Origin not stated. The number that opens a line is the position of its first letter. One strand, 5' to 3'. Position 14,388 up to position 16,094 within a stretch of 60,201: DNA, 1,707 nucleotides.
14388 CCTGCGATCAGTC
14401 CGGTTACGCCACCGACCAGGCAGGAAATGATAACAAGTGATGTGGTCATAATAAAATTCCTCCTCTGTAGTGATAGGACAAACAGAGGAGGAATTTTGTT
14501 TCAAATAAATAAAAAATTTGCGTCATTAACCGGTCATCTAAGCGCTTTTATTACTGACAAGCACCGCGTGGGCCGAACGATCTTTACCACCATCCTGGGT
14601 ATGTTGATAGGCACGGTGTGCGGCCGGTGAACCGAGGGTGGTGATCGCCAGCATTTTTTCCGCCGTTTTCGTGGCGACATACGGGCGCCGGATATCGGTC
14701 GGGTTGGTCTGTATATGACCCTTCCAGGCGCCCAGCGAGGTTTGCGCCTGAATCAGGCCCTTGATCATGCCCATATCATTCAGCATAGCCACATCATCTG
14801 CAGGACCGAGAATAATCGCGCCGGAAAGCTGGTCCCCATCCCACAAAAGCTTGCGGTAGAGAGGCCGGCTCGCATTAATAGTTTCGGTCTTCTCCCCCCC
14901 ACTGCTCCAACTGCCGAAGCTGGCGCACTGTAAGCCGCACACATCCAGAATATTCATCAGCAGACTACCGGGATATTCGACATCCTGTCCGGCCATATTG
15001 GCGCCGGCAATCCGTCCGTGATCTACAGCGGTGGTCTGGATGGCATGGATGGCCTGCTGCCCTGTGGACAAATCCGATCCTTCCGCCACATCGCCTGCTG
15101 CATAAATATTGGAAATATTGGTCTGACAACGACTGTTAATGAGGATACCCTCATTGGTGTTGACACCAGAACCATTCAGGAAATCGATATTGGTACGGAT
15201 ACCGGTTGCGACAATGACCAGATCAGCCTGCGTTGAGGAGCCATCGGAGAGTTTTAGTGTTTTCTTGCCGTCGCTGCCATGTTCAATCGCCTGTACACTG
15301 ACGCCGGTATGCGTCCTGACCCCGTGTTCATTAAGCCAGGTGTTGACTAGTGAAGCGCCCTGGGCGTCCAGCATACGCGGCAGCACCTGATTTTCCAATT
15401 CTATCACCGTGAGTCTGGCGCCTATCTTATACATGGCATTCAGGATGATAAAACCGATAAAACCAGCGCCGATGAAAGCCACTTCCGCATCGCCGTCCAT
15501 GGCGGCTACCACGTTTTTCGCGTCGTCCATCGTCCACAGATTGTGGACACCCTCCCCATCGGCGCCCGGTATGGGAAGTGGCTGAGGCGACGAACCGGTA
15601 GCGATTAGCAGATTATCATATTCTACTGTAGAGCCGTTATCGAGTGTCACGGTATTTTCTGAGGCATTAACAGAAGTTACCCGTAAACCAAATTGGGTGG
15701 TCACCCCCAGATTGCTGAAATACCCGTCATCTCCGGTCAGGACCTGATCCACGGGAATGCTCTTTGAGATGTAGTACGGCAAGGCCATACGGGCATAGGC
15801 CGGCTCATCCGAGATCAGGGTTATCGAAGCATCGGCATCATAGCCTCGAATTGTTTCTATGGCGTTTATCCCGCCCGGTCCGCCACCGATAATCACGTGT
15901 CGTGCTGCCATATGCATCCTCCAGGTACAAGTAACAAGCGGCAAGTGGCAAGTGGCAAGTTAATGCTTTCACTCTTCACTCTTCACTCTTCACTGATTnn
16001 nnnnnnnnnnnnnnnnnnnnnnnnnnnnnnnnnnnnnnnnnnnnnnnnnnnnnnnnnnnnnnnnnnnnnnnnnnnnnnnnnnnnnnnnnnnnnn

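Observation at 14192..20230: Ferredoxin + two tandem tungsten AORs + FAD/NAD(P) oxidoreductase: a predicted NAD-linked multi-subunit AOR (AorABC-like) with a duplicated catalytic subunit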

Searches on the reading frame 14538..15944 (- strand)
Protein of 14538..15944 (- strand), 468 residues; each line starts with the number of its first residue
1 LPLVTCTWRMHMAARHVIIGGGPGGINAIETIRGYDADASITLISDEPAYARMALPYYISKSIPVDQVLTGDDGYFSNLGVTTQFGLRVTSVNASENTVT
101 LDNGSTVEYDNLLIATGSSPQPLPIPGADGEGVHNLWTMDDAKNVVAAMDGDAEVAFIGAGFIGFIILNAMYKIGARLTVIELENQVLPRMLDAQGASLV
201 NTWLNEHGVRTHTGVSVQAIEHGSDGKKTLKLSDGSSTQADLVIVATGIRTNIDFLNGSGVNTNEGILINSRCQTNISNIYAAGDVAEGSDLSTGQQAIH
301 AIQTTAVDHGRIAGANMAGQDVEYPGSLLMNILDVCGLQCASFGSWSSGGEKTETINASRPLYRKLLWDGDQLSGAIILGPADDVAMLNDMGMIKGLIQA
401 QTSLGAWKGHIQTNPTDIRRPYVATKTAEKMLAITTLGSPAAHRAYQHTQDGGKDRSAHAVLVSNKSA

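Call 3: search_protein_families(library=pfam, proteins=[window:14538-15944:-])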
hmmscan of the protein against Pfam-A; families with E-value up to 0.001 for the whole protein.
window:14538-15944:- (468 aa): 9 families
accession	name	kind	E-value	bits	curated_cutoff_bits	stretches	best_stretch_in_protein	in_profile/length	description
PF07992.20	Pyr_redox_2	-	6.3e-55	187.1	26.1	1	15-302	2-288/291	Pyridine nucleotide-disulphide oxidoreductase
PF00070.33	Pyr_redox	-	2.6e-15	57.1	22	1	155-234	2-81/82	Pyridine nucleotide-disulphide oxidoreductase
PF13738.12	Pyr_redox_3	-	3.6e-09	36.7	30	1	84-284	99-305/305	Pyridine nucleotide-disulphide oxidoreductase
PF03486.20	HI0933_like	-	6.5e-08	32.8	50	0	199-250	111-165/244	HI0933-like protein Rossmann domain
PF01593.30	Amino_oxidase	-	3.6e-07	30.3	19.8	1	198-250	205-257/443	Flavin containing amine oxidoreductase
PF13454.12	NAD_binding_9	-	1.8e-05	25.2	21.8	0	192-249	99-154/155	FAD-NAD(P)-binding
PF18267.7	Rubredoxin_C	-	5.9e-05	23.4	25.9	1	330-386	2-60/70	Rubredoxin NAD+ reductase C-terminal domain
PF01262.27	AlaDh_PNT_C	-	7.9e-05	22.6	23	0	152-247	28-100/214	Alanine dehydrogenase/PNT, C-terminal domain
PF01266.30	DAO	-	0.00053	20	27.9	0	204-257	159-211/353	FAD dependent oxidoreductase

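Call 4: search_protein_families(library=ncbifam, proteins=[window:14538-15944:-])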
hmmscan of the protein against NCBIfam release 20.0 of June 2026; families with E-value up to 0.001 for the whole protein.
window:14538-15944:- (468 aa): 52 families (the best 25 are shown)
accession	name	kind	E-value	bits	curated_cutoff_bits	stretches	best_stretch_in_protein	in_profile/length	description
NF045765.1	PhenlGlyoxDHPadH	equivalog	2.3e-83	280.4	475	1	14-421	3-409/416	NADH-dependent phenylglyoxylate dehydrogenase subunit epsilon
TIGR02374.1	nitri_red_nirB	equivalog_domain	2.7e-63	214.6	578.35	1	17-391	2-381/794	nitrite reductase large subunit NirB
TIGR03385.1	CoA_CoA_reduc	equivalog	4.9e-52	177.2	578.8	1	17-344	3-340/439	CoA-disulfide reductase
NF007123.0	PRK09564.1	equivalog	9.2e-50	169.6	458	1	15-344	2-341/444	CoA-disulfide reductase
NF042949.2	3PPDioc_HcaD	equivalog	2.4e-46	158.2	450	1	16-296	4-284/386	3-phenylpropionate/cinnamic acid dioxygenase ferredoxin--NAD(+) reductase subunit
NF041682.1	ant_diox_AndAa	equivalog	5.6e-44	150.4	650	1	13-324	3-316/406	anthranilate 1,2-dioxygenase system ferredoxin--NAD(+) reductase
NF011565.0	PRK14989.1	subfamily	4.7e-41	140.7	883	1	14-389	4-384/847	nitrite reductase large subunit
NF007286.0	PRK09754.1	equivalog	6.8e-39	133.8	447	1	17-321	7-310/400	phenylpropionate dioxygenase ferredoxin reductase subunit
NF046103.1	NOXase_Strep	equivalog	4.4e-37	128.1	600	1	17-345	3-339/442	H2O-forming NADH oxidase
NF003437.0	PRK04965.1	equivalog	1.6e-34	119.5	392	1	12-288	1-276/378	NADH:flavorubredoxin reductase NorW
TIGR01350.1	lipoamide_DH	equivalog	2.1e-29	102.5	408.8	1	94-294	114-316/461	dihydrolipoyl dehydrogenase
TIGR02053.1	MerA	equivalog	2e-28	99.6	454.45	1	91-320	111-331/465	mercury(II) reductase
NF010037.0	PRK13512.1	equivalog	2.3e-26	92.7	394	1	16-344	4-337/438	CoA-disulfide reductase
NF004943.0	PRK06292.2-1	equivalog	1.4e-22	80.1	432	1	98-287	119-308/456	dihydrolipoyl dehydrogenase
NF004776.0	PRK06116.1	equivalog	9e-22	77.7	480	1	94-293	118-311/450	glutathione-disulfide reductase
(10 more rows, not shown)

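Call 5: search_solved_structures(query=window:14538-15944:-, max_evalue=1e-10)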
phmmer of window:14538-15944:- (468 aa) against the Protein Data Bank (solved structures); distinct sequences matched with E-value up to 1e-10: 99 (the best 60 are shown).
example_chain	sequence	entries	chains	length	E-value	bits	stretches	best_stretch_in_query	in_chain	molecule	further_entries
8c0z_E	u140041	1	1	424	1.3e-76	261.6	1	15-426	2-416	Similar to ferredoxin:NADH oxidoreductases or NADH oxidases,potential subunit of aldehyde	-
6pfz_D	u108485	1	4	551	2.9e-44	154.9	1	17-344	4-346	NADH oxidase (NoxA-3)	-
6ruz_A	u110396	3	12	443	2.3e-39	138.8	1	13-345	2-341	NADH oxidase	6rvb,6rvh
3lxd_A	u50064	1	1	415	1e-35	126.8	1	15-325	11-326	FAD-dependent pyridine nucleotide-disulphide oxidoreductase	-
3cgb_A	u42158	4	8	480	1.4e-34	123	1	15-344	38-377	Pyridine nucleotide-disulfide oxidoreductase, class I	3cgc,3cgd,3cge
5l1n_A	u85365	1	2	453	8.6e-32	113.8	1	12-332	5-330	Coenzyme A disulfide reductase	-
3klj_A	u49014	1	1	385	1.4e-31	113.1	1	11-348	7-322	NAD(FAD)-dependent dehydrogenase, NirB-family (N-terminal domain)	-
4fx9_A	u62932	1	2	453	1.6e-30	109.6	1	12-331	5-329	Coenzyme A disulfide reductase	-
8a56_A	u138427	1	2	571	2.7e-30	108.9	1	14-345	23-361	Coenzyme A-persulfide reductase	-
3kd9_A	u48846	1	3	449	3.5e-30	108.5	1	15-331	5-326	Coenzyme A disulfide reductase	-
3iwa_A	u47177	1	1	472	1.6e-29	106.3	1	13-328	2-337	FAD-dependent pyridine nucleotide-disulphide oxidoreductase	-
3ntd_A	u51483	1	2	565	2e-29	106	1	17-339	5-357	FAD-dependent pyridine nucleotide-disulphide oxidoreductase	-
3nta_A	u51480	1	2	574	2.1e-29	105.9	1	17-339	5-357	FAD-dependent pyridine nucleotide-disulphide oxidoreductase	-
3nt6_A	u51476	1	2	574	2.8e-29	105.5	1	17-339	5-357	FAD-dependent pyridine nucleotide-disulphide oxidoreductase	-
4ocg_A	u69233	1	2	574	3.2e-28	102.1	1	17-339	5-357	FAD-dependent pyridine nucleotide-disulphide oxidoreductase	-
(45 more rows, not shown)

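Call 23: find_homologous_proteins(query=window:14538-15911:-, max_evalue=1e-40)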
Query window:14538-15911:- (457 aa): 3029 proteins with E <= 1e-40 among 8000 candidates; the best 120 are listed.
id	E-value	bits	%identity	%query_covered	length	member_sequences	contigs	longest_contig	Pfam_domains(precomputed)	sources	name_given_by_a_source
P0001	6.0e-289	976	96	100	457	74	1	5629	PF01593.31,PF07992.21,PF00070.34,PF13738.13,PF03486.21,PF13454.13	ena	-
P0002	2.2e-265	898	88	100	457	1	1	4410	PF01593.31,PF07992.21,PF00070.34,PF13738.13,PF03486.21,PF13454.13,PF18267.8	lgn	-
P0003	2.2e-259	879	86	100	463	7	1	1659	PF01593.31,PF07992.21,PF00070.34,PF13738.13,PF03486.21,PF13454.13,PF18267.8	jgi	jgi:NAD(P)H-nitrite reductase large subunit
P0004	3.6e-236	802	78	99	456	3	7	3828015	PF01266.31,PF01593.31,PF07992.21,PF00070.34,PF13738.13,PF03486.21,PF13454.13,PF18267.8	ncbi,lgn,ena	-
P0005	2.8e-235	799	78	99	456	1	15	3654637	PF01593.31,PF07992.21,PF00070.34,PF13738.13,PF03486.21,PF13454.13,PF18267.8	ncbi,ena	-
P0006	3.9e-235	799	78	99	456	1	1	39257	PF01266.31,PF01593.31,PF07992.21,PF00070.34,PF13738.13,PF03486.21,PF13454.13,PF18267.8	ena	-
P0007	9.5e-235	797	77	99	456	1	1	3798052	PF07992.21,PF00070.34,PF13738.13,PF03486.21,PF13454.13,PF18267.8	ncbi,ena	-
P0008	1.1e-234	797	77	99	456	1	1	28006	PF01593.31,PF07992.21,PF00070.34,PF13738.13,PF03486.21,PF13454.13,PF18267.8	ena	-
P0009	2.6e-234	796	77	99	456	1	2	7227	PF07992.21,PF00070.34,PF13738.13,PF03486.21,PF13454.13,PF18267.8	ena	-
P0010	2.3e-233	793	77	99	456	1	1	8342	PF01593.31,PF07992.21,PF00070.34,PF13738.13,PF03486.21,PF13454.13,PF18267.8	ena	-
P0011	1.3e-232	790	77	99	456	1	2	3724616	PF01266.31,PF01593.31,PF07992.21,PF00070.34,PF13738.13,PF03486.21,PF13454.13,PF18267.8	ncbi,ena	-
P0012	1.4e-232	790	77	99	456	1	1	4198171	PF01266.31,PF01593.31,PF07992.21,PF00070.34,PF13738.13,PF03486.21,PF13454.13,PF18267.8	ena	-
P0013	1.5e-232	790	77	99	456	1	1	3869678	PF01266.31,PF01593.31,PF07992.21,PF00070.34,PF13738.13,PF03486.21,PF13454.13,PF18267.8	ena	-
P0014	3.0e-232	789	77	99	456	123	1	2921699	PF07992.21,PF00070.34,PF13738.13,PF03486.21,PF13454.13,PF18267.8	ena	-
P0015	5.1e-232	788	77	99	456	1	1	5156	PF01593.31,PF07992.21,PF00070.34,PF13738.13,PF03486.21,PF13454.13,PF18267.8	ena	-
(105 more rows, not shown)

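Call 25: find_related_loci(query=A1, collection=genome_contigs, flank=10000)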
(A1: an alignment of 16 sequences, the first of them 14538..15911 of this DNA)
Query A1 (457 aa) in genome_contigs; peptide patterns used: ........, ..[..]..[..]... (x = any residue, [..] = any of these).
356 stretches matched a pattern; 198 encode a relative of the query (tblastn E <= 1e-3); the best 80 are kept; 80 distinct loci.
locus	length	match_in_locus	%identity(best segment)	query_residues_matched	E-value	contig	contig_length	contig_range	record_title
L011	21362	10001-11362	78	1-454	0e+0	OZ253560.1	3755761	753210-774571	MAG: bacterium isolate 97c2cdc3-07c5-4390-9168-6b920e0bec44 genome assembly, chromosome: 1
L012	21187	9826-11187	77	1-454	0e+0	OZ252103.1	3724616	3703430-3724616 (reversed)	MAG: bacterium isolate 8b9b2d7a-c40d-4f90-8ad6-3455a0001c0c genome assembly, chromosome: 1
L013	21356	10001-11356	77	1-452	0e+0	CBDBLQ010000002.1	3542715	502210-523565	MAG: bacterium isolate 7e3eab2d-bf14-4947-a8f9-fc6ddb354d52 genome assembly, contig: contig_2, whole genome shotgun sequ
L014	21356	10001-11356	77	1-452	0e+0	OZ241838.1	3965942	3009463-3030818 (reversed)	MAG: bacterium isolate 834f4656-8c40-439b-be50-31c876aeaf38 genome assembly, chromosome: 1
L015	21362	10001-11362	77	1-454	0e+0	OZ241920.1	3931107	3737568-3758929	MAG: bacterium isolate c159a2c7-7ae9-43f8-b1c6-a8821b09048b genome assembly, chromosome: 1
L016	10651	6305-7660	77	1-452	0e+0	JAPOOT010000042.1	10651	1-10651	MAG: Gemmatimonadetes bacterium isolate APA_bin_41 c_000000466579, whole genome shotgun sequence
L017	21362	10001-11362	77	1-454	0e+0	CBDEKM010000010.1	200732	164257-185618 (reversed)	MAG: bacterium isolate fecf1fe2-d5d3-4dbd-a99f-11e0e87e1ef0 genome assembly, contig: contig_10, whole genome shotgun seq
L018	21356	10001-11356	77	1-452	0e+0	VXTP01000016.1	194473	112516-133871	MAG: Gemmatimonadetes bacterium isolate SB0665_bin_8 NODE_41_length_194473_cov_14.233286, whole genome shotgun sequence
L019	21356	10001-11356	77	1-452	0e+0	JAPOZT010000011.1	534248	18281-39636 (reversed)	MAG: Gemmatimonadetes bacterium isolate IRC1_bin_16 NODE_7_length_534248_cov_22.1179, whole genome shotgun sequence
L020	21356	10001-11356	77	1-452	0e+0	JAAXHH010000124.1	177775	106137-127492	MAG: Candidatus Latescibacterota bacterium isolate Plut_88884 unfiltered_Plut_88884_genomic_contig_405951, whole genome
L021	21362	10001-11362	77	1-454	0e+0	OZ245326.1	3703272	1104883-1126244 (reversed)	MAG: bacterium isolate 5c86cc85-80a8-49d9-b8ce-0f4659ada66a genome assembly, chromosome: 1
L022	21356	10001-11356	77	1-452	0e+0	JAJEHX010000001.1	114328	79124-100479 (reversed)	MAG: Candidatus Latescibacterota bacterium isolate p16x63bins.21 k141_445329, whole genome shotgun sequence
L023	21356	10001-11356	77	1-452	0e+0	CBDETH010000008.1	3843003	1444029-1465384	MAG: bacterium isolate a37c322d-fd18-4de0-acdf-9ec38001f2fc genome assembly, contig: contig_8, whole genome shotgun sequ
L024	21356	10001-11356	77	1-452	0e+0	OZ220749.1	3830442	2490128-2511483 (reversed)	MAG: bacterium isolate 072a604d-d951-4d4f-bb27-b5f30d89a258 genome assembly, chromosome: 1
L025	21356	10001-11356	78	1-452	0e+0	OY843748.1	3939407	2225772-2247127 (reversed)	MAG: bacterium isolate 9408d56b-0626-48ff-8cc4-40385ffb9045 genome assembly, chromosome: 1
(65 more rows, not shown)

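Call 45: search_solved_structures(query=window:14538-15911:-, max_evalue=1e-60, show_alignments=1)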
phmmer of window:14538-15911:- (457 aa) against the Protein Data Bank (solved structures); distinct sequences matched with E-value up to 1e-60: 1.
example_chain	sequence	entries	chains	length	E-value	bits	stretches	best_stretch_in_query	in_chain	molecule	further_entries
8c0z_E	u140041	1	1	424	1.1e-76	261.6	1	4-415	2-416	Similar to ferredoxin:NADH oxidoreductases or NADH oxidases,potential subunit of aldehyde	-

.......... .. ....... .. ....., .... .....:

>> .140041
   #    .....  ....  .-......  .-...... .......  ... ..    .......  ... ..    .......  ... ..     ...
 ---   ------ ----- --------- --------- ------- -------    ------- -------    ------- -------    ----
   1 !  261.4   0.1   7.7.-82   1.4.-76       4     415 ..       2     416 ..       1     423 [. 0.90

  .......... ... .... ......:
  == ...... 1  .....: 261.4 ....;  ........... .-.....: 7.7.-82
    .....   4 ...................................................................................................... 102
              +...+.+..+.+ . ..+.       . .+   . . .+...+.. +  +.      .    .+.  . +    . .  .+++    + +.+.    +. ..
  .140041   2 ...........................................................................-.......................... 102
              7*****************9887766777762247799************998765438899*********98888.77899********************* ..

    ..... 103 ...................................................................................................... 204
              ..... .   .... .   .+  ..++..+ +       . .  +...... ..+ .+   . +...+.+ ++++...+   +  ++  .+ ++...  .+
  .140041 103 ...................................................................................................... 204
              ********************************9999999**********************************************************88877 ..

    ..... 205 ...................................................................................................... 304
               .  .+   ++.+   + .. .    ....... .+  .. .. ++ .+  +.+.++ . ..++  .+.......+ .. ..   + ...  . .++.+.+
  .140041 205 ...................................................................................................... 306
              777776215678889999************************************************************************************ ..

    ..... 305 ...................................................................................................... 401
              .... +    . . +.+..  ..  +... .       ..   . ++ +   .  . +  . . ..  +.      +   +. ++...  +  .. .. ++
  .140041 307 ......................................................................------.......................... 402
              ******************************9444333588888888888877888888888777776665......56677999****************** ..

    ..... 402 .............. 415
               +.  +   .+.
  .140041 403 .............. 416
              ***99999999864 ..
